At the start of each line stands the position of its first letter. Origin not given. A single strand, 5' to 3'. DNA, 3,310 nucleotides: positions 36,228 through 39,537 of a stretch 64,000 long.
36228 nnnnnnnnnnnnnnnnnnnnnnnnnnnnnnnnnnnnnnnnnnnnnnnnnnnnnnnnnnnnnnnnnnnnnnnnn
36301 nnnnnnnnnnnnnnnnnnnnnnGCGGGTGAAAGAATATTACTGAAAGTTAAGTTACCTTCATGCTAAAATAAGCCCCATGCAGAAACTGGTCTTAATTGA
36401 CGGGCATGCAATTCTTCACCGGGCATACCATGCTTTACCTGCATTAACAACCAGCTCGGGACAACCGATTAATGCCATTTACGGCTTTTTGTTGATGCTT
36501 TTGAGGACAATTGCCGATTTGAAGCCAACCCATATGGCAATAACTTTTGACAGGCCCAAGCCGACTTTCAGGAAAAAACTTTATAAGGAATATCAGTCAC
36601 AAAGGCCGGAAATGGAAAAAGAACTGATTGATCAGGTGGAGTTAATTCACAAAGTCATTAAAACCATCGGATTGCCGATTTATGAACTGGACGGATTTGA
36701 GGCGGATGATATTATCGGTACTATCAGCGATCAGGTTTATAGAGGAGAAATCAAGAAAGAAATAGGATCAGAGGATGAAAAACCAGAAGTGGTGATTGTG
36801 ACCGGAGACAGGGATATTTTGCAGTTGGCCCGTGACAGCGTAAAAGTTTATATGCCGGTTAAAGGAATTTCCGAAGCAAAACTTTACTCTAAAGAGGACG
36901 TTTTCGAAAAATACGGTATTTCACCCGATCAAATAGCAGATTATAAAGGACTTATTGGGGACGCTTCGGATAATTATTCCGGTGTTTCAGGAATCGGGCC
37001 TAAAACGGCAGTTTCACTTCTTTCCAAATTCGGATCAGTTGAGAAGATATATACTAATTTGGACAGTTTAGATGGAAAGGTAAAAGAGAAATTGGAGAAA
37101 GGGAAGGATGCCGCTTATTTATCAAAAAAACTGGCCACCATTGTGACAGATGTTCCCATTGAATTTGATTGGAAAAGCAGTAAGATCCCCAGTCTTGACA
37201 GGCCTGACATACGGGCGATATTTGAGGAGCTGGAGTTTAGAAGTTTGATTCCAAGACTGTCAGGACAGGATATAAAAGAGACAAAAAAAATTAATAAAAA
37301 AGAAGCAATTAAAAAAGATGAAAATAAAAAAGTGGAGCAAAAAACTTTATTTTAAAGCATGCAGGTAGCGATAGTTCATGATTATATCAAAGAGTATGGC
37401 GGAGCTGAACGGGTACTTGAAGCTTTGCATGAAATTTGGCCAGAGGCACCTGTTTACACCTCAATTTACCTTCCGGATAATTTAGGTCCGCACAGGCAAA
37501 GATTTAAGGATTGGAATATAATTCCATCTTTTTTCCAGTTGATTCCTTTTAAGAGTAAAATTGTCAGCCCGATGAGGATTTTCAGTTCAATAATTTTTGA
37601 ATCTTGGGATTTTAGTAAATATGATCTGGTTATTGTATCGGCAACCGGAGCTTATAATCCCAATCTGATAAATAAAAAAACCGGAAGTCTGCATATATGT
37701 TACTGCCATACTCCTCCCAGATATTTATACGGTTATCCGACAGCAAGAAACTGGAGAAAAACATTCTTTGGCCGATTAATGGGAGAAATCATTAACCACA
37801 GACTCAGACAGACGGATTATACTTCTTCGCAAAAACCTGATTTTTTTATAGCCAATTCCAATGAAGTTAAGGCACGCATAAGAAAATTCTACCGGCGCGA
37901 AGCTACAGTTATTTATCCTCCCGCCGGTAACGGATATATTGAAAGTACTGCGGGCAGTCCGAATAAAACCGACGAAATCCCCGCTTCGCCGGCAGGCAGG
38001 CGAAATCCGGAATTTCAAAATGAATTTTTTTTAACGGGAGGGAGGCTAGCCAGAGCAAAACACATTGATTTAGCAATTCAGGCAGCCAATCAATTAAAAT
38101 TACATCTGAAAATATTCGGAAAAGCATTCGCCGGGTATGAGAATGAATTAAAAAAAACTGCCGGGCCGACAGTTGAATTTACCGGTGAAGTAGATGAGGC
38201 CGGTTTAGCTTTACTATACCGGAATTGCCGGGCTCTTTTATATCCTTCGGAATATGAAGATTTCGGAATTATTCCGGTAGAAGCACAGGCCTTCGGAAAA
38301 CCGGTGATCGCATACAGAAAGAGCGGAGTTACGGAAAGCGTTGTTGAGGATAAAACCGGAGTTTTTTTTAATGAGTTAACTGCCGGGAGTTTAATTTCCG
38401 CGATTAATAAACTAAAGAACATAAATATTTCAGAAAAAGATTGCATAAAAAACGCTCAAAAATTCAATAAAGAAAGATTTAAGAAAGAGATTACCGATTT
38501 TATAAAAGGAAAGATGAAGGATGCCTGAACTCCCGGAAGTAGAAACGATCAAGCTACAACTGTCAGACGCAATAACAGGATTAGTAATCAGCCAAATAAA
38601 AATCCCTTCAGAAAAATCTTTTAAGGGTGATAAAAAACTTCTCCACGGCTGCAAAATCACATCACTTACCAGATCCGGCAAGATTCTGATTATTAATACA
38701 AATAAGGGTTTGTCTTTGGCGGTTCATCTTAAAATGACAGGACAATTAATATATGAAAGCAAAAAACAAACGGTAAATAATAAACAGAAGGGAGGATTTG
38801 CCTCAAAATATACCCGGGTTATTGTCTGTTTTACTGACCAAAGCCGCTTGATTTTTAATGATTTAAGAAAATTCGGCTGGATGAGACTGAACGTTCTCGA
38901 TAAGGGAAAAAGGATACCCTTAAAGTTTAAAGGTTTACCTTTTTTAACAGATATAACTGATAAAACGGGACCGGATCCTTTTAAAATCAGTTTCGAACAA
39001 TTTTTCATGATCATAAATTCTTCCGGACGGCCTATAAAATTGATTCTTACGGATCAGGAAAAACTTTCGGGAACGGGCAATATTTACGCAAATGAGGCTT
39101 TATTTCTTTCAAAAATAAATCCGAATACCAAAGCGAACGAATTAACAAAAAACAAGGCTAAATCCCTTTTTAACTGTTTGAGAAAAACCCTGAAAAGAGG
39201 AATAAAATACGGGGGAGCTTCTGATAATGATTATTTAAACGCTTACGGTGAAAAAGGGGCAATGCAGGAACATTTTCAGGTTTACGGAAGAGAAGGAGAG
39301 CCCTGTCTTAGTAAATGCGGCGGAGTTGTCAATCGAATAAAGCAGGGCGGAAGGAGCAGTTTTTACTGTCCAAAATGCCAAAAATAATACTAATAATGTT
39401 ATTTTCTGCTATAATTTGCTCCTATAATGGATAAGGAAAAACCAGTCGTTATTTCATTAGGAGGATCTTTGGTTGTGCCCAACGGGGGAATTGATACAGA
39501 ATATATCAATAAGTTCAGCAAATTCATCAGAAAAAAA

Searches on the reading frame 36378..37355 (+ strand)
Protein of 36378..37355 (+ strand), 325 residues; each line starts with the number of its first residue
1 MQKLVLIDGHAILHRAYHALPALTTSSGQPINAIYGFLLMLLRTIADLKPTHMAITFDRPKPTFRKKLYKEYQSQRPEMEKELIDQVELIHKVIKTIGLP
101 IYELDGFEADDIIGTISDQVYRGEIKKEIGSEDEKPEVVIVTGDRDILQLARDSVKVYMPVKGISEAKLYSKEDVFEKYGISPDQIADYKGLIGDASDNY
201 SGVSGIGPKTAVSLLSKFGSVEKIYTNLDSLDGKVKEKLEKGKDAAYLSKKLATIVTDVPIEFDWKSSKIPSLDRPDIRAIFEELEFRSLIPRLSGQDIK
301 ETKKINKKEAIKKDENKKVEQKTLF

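Call 21: search_protein_families(library=pfam, proteins=[window:36378-37355:+], max_evalue=0.001)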
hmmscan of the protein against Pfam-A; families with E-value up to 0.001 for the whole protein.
window:36378-37355:+ (325 aa): 3 families
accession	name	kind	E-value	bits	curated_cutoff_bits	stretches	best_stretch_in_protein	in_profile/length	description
PF02739.22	5_3_exonuc_N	-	3.5e-54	183.4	34.3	1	3-180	1-164/164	5'-3' exonuclease, N-terminal resolvase-like domain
PF01367.25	5_3_exonuc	-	3e-33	114.6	40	1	181-274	1-95/97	5'-3' exonuclease, C-terminal SAM fold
PF14520.12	HHH_5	-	1e-05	26.4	27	1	202-225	6-30/57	Helix-hairpin-helix domain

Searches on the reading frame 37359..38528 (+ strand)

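Call 21: search_protein_families(library=pfam, proteins=[window:37359-38528:+], max_evalue=0.001)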
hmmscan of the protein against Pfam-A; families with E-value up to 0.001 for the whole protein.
window:37359-38528:+ (389 aa): 4 families
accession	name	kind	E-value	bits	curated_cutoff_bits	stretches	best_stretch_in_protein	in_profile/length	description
PF00534.26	Glycos_transf_1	-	2.1e-27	96.2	26.4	1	221-368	15-171/172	Glycosyl transferases group 1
PF13692.12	Glyco_trans_1_4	-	8.9e-19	68.6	27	1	225-352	5-139/142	Glycosyl transferases group 1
PF20706.3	GT4-conflict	-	2.5e-08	33.8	26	1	213-331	189-323/385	Family 4 Glycosyltransferase in conflict systems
PF13439.12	Glyco_transf_4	-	1.8e-07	31.8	28.5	1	13-187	1-164/170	Glycosyltransferase Family 4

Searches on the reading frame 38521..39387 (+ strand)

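Call 21: search_protein_families(library=pfam, proteins=[window:38521-39387:+], max_evalue=0.001)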
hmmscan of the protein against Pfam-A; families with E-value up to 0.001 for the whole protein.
window:38521-39387:+ (288 aa): 3 families
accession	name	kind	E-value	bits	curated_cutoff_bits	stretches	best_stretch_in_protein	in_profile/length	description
PF01149.29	Fapy_DNA_glyco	-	8.8e-25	88.1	25.5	1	1-121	1-117/117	Formamidopyrimidine-DNA glycosylase N-terminal domain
PF06831.19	H2TH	-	1.5e-19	70.2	34.7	1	150-234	2-88/93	Formamidopyrimidine-DNA glycosylase H2TH domain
PF06827.20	zf-FPG_IleRS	-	4.3e-07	30.1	21.3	1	259-288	1-29/30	Zinc finger found in FPG and IleRS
